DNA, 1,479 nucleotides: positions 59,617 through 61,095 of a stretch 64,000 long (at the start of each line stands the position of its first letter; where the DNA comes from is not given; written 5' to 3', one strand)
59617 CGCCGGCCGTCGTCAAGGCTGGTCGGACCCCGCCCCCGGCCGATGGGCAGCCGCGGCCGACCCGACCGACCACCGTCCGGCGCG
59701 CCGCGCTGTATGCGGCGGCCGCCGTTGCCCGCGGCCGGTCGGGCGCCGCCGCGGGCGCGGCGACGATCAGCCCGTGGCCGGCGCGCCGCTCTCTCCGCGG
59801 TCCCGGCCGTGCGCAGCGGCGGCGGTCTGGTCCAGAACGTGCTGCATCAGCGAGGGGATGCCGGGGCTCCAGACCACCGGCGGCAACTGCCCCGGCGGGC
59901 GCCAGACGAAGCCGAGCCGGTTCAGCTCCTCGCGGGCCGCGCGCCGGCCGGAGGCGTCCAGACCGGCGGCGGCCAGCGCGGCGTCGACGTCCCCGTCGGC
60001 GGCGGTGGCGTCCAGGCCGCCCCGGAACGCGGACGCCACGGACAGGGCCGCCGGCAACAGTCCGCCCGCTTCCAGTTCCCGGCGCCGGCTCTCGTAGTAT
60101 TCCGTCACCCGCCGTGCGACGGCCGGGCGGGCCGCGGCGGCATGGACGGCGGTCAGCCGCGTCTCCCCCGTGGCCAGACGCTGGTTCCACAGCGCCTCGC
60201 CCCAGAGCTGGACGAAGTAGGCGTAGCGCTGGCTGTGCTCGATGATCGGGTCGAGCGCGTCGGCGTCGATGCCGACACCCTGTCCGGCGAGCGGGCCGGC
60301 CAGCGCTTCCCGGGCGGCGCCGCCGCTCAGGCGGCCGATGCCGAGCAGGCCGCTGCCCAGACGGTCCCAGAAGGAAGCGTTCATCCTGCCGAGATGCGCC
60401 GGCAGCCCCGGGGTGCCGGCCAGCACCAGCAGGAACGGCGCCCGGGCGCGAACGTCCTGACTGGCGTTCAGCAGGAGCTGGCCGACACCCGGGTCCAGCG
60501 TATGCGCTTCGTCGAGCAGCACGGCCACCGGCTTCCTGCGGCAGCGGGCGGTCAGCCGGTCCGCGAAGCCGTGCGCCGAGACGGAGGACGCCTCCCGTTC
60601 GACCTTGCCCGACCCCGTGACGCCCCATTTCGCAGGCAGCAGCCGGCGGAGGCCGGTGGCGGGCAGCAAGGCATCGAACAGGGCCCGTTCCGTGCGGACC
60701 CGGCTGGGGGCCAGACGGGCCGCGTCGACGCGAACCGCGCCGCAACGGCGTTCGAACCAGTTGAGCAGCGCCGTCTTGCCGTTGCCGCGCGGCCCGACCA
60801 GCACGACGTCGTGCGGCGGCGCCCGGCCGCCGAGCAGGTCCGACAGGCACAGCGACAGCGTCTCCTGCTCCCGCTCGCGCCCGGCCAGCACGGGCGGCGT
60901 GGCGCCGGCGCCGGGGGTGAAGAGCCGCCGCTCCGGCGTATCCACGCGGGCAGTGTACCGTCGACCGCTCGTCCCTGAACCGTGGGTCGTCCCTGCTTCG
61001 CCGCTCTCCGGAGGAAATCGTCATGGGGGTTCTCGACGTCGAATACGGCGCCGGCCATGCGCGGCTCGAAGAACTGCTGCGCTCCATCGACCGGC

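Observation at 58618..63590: Candidate undescribed cassette B: AAA+ ATPase, PD-(D/E)XK/DUF4268 nuclease, divergent 827-aa 2OG-Fe(II) oxygenase, and a relic of another ATPase copy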

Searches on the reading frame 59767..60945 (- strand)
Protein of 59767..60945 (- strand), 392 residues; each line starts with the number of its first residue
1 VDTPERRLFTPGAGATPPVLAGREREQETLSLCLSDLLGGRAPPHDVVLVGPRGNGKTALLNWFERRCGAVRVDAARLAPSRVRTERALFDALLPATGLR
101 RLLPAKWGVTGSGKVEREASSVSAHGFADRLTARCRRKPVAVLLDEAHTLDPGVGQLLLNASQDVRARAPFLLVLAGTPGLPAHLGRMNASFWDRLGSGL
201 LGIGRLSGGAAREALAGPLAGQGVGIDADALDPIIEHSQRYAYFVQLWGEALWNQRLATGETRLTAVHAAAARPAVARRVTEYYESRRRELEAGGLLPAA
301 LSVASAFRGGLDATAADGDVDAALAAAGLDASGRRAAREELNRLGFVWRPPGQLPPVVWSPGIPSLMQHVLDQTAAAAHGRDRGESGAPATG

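Call 5: search_protein_families(library=pfam, proteins=[window:59770-60945:-], max_evalue=0.01)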
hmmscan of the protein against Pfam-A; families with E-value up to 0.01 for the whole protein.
window:59770-60945:- (392 aa): 2 families
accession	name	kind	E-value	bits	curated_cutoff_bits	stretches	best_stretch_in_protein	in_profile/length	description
PF13191.12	AAA_16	-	1.2e-10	42.6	32.6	1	20-174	2-167/167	AAA ATPase domain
PF13401.12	AAA_22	-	2.5e-08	34.8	27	1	47-182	8-127/130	AAA domain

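Call 6: search_protein_families(library=padloc, proteins=[window:59770-60945:-], max_evalue=0.01)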
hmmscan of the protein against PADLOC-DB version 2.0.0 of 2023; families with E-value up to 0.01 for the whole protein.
window:59770-60945:- (392 aa): 0 families

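Call 12: search_protein_families(library=ncbifam, proteins=[window:59770-60945:-], max_evalue=0.01)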
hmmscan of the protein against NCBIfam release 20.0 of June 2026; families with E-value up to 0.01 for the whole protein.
window:59770-60945:- (392 aa): 1 family
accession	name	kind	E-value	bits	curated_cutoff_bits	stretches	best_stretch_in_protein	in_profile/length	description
TIGR02928.1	TIGR02928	subfamily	0.001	18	181.3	1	17-64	14-60/366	orc1/cdc6 family replication initiation protein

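Call 13: find_encoding_contigs(protein=window:59767-60945:-, flank=10000, max_places=6)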
Protein window:59767-60945:- (392 aa): no gene with exactly this product is on record in the collection.

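Call 15: find_homologous_proteins(query=window:59770-60945:-, max_evalue=0.00001)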
Query window:59770-60945:- (392 aa): 2507 proteins with E <= 0.00001 among 8000 candidates; the best 120 are listed.
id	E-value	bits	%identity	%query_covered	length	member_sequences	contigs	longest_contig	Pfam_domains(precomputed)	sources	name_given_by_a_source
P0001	1.2e-251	853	100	100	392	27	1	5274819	PF13401.13,PF13191.13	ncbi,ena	-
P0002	9.3e-218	741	87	99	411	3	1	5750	PF13401.13,PF13191.13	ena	-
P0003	2.6e-215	733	88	100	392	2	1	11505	PF13401.13,PF13191.13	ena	-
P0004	9.7e-187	639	76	99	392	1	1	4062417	PF13401.13,PF13191.13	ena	-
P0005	1.3e-182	626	76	99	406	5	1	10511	PF13401.13,PF13191.13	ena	-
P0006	6.3e-182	623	77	99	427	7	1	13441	PF13401.13,PF13191.13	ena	-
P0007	1.0e-178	613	75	99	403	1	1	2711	PF13401.13,PF13191.13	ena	-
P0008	6.6e-177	607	77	96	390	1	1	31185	PF13401.13,PF13191.13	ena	-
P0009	1.3e-176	606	75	96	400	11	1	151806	PF13401.13,PF13191.13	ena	-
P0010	1.7e-176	605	75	96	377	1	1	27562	PF13401.13,PF13191.13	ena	-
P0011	5.4e-176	604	74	96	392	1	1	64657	PF13401.13,PF13191.13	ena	-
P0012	1.1e-173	596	74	97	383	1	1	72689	PF13401.13,PF13191.13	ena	-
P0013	2.7e-173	595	72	97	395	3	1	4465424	PF13401.13,PF13191.13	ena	-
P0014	1.8e-172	592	75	94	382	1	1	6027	PF13401.13,PF13191.13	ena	-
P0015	2.8e-172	592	72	99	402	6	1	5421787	PF13401.13,PF13191.13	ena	-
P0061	1.3e-157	543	71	95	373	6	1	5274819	PF13401.13,PF13191.13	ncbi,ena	-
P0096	6.2e-150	518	65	99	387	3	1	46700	PF13401.13,PF13191.13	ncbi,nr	ncbi:MAG: ATP-binding protein [Spirochaetaceae bacterium]|nr:ATP-binding protein [Spirochaetaceae ba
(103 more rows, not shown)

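Call 16: find_encoding_contigs(protein=P0001, flank=10000, max_places=4)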
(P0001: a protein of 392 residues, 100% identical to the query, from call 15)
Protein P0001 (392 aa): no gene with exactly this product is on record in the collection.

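Call 17: list_cluster_members(proteins=[P0001, P0061, P0096])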
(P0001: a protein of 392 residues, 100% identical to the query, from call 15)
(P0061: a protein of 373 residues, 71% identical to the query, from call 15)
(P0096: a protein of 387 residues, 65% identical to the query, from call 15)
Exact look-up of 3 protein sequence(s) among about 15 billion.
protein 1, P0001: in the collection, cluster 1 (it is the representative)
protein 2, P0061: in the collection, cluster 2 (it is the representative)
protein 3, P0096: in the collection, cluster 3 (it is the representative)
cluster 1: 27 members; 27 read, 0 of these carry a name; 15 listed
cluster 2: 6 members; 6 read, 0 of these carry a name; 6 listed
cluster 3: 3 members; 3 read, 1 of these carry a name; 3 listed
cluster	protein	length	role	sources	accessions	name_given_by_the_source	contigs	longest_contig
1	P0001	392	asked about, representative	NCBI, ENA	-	-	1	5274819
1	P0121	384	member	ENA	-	-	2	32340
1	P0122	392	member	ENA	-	-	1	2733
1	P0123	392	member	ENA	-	-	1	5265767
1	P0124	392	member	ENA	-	-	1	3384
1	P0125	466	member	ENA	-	-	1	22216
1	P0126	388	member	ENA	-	-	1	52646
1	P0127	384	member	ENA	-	-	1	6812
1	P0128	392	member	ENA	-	-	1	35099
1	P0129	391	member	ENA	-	-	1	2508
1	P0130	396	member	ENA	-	-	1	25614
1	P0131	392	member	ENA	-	-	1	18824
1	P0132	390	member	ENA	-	-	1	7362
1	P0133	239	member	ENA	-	-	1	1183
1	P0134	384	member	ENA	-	-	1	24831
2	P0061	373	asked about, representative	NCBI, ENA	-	-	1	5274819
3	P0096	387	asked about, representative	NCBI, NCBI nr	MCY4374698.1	MAG: ATP-binding protein [Spirochaetaceae bacterium] | ATP-binding protein [Spirochaetaceae bacterium]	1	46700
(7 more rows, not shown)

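Call 20: find_related_loci(query=A1, collection=genome_contigs, flank=8000)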
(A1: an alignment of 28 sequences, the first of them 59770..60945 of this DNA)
Query A1 (392 aa) in genome_contigs; peptide patterns used: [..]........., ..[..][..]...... (x = any residue, [..] = any of these).
506 stretches matched a pattern; 461 encode a relative of the query (tblastn E <= 1e-3); the best 80 are kept; 79 distinct loci.
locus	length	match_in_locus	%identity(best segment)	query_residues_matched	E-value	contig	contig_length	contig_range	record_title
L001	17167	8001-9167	72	1-389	4e-176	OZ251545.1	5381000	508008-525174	MAG: Gammaproteobacteria bacterium isolate 804a2bfb-9c7e-4e06-b795-02af6ddb82b1 genome assembly, chromosome: 1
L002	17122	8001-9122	77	1-373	4e-175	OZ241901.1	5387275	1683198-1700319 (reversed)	MAG: Gammaproteobacteria bacterium isolate 65898e9d-28f9-48af-9959-824c109e8cbf genome assembly, chromosome: 1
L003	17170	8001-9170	71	1-390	8e-157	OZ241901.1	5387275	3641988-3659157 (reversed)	MAG: Gammaproteobacteria bacterium isolate 65898e9d-28f9-48af-9959-824c109e8cbf genome assembly, chromosome: 1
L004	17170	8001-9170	72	1-389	1e-156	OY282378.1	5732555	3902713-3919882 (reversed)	MAG: uncultured Gammaproteobacteria bacterium genome assembly, chromosome: 1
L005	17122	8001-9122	67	1-373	8e-153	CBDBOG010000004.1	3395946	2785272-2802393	MAG: Spirochaetia bacterium isolate 40739a5d-4c61-4e6f-ad63-b7fc718ca5ff genome assembly, contig: contig_4, whole genome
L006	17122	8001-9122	67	1-373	4e-151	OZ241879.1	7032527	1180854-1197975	MAG: Spirochaetia bacterium isolate 33422d00-efb0-4b49-bd16-f937cda21374 genome assembly, chromosome: 1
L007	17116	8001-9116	66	7-377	2e-149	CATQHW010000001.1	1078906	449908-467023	MAG: uncultured Spirochaetia bacterium isolate 66362a33-eddf-4579-992a-93dc3fc4ae3b genome assembly, contig: contig_1, w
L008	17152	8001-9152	64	1-385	1e-149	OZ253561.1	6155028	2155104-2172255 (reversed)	MAG: Spirochaetia bacterium isolate ba2874e9-b452-4f5e-a21f-6ab892bda592 genome assembly, chromosome: 1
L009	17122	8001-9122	67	1-373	4e-149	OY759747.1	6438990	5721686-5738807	MAG: Spirochaetia bacterium isolate 029c9a96-c795-42b2-9c0d-59f5314b817a genome assembly, chromosome: 1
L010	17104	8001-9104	66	6-373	6e-149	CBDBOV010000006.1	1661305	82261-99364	MAG: Spirochaetia bacterium isolate 68d78d2d-8fbf-4242-a4cd-80a334438824 genome assembly, contig: contig_6, whole genome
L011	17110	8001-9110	63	7-374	2e-145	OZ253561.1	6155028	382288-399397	MAG: Spirochaetia bacterium isolate ba2874e9-b452-4f5e-a21f-6ab892bda592 genome assembly, chromosome: 1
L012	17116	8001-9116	61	1-373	2e-145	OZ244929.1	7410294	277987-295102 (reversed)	MAG: Spirochaetia bacterium isolate 8068e3ae-2514-4771-9ed6-15a7f5772894 genome assembly, chromosome: 1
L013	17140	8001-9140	65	1-391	1e-145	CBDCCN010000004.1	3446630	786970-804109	MAG: Vicinamibacterales bacterium isolate 1d3aa380-3d16-43da-b993-60d5eb5b4b02 genome assembly, contig: contig_4, whole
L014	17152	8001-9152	65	1-385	6e-145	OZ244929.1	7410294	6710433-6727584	MAG: Spirochaetia bacterium isolate 8068e3ae-2514-4771-9ed6-15a7f5772894 genome assembly, chromosome: 1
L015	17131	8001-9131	66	1-378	3e-144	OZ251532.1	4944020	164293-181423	MAG: Candidatus Azotimanducaceae bacterium isolate 57f058be-dce8-4abd-a7af-688bdaf99d17 genome assembly, chromosome: 1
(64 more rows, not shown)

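Call 28: search_protein_families(library=pfam, alignment_id=A2, max_evalue=0.00001)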
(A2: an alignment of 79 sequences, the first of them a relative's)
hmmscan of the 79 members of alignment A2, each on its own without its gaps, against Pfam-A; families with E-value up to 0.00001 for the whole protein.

A. member 1, L001:9807-13322:- (1172 aa): 2 families
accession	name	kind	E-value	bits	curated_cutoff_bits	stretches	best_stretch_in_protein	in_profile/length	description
PF00005.33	ABC_tran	-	1.7e-29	103.6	25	1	953-1102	1-137/137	ABC transporter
PF00664.28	ABC_membrane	-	3.3e-12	47.1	28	1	629-890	6-272/274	ABC transporter transmembrane region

B. families by the number of members that match (of 79 scanned): 81 families (the first 25 are shown)
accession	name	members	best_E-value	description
PF02687.27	FtsX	5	1.3e-21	FtsX-like permease C-terminal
PF01642.28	MM_CoA_mutase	4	2.3e-235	Methylmalonyl-CoA mutase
PF00005.33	ABC_tran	4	1.5e-32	ABC transporter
PF12704.14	MacB_PCD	4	1e-15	MacB-like periplasmic core domain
PF08240.17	ADH_N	4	6.7e-15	Alcohol dehydrogenase GroES-like domain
PF00107.32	ADH_zinc_N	4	1.2e-12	Zinc-binding dehydrogenase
PF02615.19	Ldh_2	3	2.7e-93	Malate/L-lactate dehydrogenase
PF02310.24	B12-binding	3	5.5e-20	B12 binding domain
PF00535.33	Glycos_transf_2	3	3e-18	Glycosyl transferase family 2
PF13304.12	AAA_21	3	1.8e-14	AAA domain, putative AbiEii toxin, Type IV TA system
PF10111.15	Glyco_tranf_2_2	3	2.8e-09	Glycosyltransferase like family 2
PF13641.12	Glyco_tranf_2_3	3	6.4e-07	Glycosyltransferase like family 2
PF00800.23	PDT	2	1.6e-62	Prephenate dehydratase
PF13561.12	adh_short_C2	2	6.7e-57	Enoyl-(Acyl carrier protein) reductase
PF00106.31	adh_short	2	4.8e-55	short chain dehydrogenase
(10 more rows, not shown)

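Call 30: find_encoding_contigs(protein=P0123, flank=10000, max_places=4)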
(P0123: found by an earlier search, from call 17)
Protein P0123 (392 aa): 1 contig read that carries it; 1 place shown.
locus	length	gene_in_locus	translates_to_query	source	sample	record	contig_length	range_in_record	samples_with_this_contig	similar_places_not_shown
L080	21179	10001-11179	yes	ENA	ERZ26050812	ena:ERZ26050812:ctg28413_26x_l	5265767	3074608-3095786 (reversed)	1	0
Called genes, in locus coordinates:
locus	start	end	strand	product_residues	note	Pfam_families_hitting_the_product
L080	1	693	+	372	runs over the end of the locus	PF13173:AAA_14, PF13635:DUF4143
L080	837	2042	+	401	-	PF19888:DUF6361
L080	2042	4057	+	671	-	-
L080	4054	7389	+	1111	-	PF00271:Helicase_C (weak)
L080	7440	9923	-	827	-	PF13640:2OG-FeII_Oxy_3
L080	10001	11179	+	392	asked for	PF13191:AAA_16, PF13401:AAA_22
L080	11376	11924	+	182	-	-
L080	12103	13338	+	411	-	PF13173:AAA_14, PF13635:DUF4143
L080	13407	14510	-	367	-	PF27126:NmeDI_C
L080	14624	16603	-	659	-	PF01011:PQQ, PF13360:PQQ_2 (weak)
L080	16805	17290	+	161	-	-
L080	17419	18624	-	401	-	PF13191:AAA_16 (weak), PF13401:AAA_22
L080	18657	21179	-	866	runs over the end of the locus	PF07676:PD40 (faint), PF26549:Tricorn_N, PF26550:Tricorn_2nd, PF00930:DPPIV_N (faint), PF26549:Tricorn_N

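Call 31: find_encoding_contigs(protein=P0003, flank=10000, max_places=4)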
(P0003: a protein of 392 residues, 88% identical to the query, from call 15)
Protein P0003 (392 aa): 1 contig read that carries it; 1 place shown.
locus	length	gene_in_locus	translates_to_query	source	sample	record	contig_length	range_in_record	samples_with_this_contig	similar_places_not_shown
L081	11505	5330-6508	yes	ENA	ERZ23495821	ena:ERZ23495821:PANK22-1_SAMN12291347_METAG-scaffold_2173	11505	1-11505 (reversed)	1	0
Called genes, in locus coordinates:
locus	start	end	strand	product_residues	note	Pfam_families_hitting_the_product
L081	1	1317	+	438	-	?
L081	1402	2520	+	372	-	PF13173:AAA_14, PF13635:DUF4143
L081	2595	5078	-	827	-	PF13640:2OG-FeII_Oxy_3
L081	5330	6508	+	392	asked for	PF13191:AAA_16, PF13401:AAA_22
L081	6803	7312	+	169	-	PF13173:AAA_14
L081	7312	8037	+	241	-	PF13635:DUF4143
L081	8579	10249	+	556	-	-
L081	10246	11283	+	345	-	-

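Call 48: search_protein_families(library=pfam, alignment_id=A4, max_evalue=0.00001)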
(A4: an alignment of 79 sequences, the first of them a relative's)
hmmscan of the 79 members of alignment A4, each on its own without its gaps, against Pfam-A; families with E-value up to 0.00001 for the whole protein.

A. member 1, L001:7206-7574:+ (123 aa): 0 families

B. families by the number of members that match (of 79 scanned): 70 families (the first 25 are shown)
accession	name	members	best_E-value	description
PF01850.27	PIN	4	2.6e-10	PIN domain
PF00005.33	ABC_tran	3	8.8e-30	ABC transporter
PF13401.12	AAA_22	3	8.6e-10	AAA domain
PF13191.12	AAA_16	3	4.4e-09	AAA ATPase domain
PF13635.12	DUF4143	2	1.2e-36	Domain of unknown function (DUF4143)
PF01408.29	GFO_IDH_MocA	2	3.3e-21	Oxidoreductase family, NAD-binding Rossmann fold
PF13173.12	AAA_14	2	1.3e-18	AAA domain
PF00535.33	Glycos_transf_2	2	5.7e-17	Glycosyl transferase family 2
PF21252.2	Glyco_hydro_109_C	2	3.8e-14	Glycosyl hydrolase 109, C-terminal domain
PF13304.12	AAA_21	2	8.6e-13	AAA domain, putative AbiEii toxin, Type IV TA system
PF22725.1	GFO_IDH_MocA_C3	2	5.3e-10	GFO/IDH/MocA C-terminal domain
PF02894.22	GFO_IDH_MocA_C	2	8.5e-10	Oxidoreductase family, C-terminal alpha/beta domain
PF01960.23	ArgJ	1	1e-127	ArgJ family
PF01571.26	GCV_T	1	1.5e-92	Aminomethyltransferase folate-binding domain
PF00676.26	E1_dh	1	7.8e-85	Dehydrogenase E1 component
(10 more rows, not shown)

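Call 50: search_solved_structures(query=A1, max_evalue=1)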
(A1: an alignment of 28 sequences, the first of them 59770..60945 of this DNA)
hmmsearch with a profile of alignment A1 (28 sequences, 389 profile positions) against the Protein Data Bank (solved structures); distinct sequences matched with E-value up to 1: 93 (the best 60 are shown).
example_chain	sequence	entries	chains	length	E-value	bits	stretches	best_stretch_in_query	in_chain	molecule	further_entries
6p11_B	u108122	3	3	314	1.5e-05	27.5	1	35-114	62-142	Drosophila melanogaster Spastin AAA domain | Spastin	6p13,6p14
6nyv_B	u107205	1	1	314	1.5e-05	27.5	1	35-114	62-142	Spastin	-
6p07_A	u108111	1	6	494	5.3e-05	25.8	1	35-114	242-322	Spastin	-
3b9p_A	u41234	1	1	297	6.2e-05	25.5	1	35-114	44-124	CG5977-PA, isoform A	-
6nyw_B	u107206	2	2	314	0.00018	24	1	35-114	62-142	Spastin | Drosophila melanogaster Spastin AAA domain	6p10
6p12_B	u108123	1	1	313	0.00039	22.9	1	35-104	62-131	Drosophila melanogaster Spastin AAA domain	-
4l15_A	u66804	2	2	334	0.00084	21.8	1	38-107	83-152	Fidgetin-like protein 1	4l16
9d2f_A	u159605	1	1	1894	0.006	19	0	41-62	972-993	Adenylate kinase 9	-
9fqr_Xf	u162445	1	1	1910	0.0078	18.6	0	42-85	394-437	Cilia- and flagella-associated protein 276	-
4xgc_E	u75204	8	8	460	0.01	18.2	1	34-95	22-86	Origin recognition complex subunit 5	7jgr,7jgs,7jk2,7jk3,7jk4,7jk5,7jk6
9lgo_F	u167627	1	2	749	0.013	17.9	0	39-92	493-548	ATPase family gene 2 protein homolog B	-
8rhn_O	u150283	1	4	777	0.015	17.7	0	39-92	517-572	ATPase family gene 2 protein homolog B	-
3vfd_A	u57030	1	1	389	0.017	17.5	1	37-104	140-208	Spastin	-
5z6r_A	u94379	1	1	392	0.017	17.5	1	37-104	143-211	Spastin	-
5z6q_A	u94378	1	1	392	0.018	17.5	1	37-104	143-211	Spastin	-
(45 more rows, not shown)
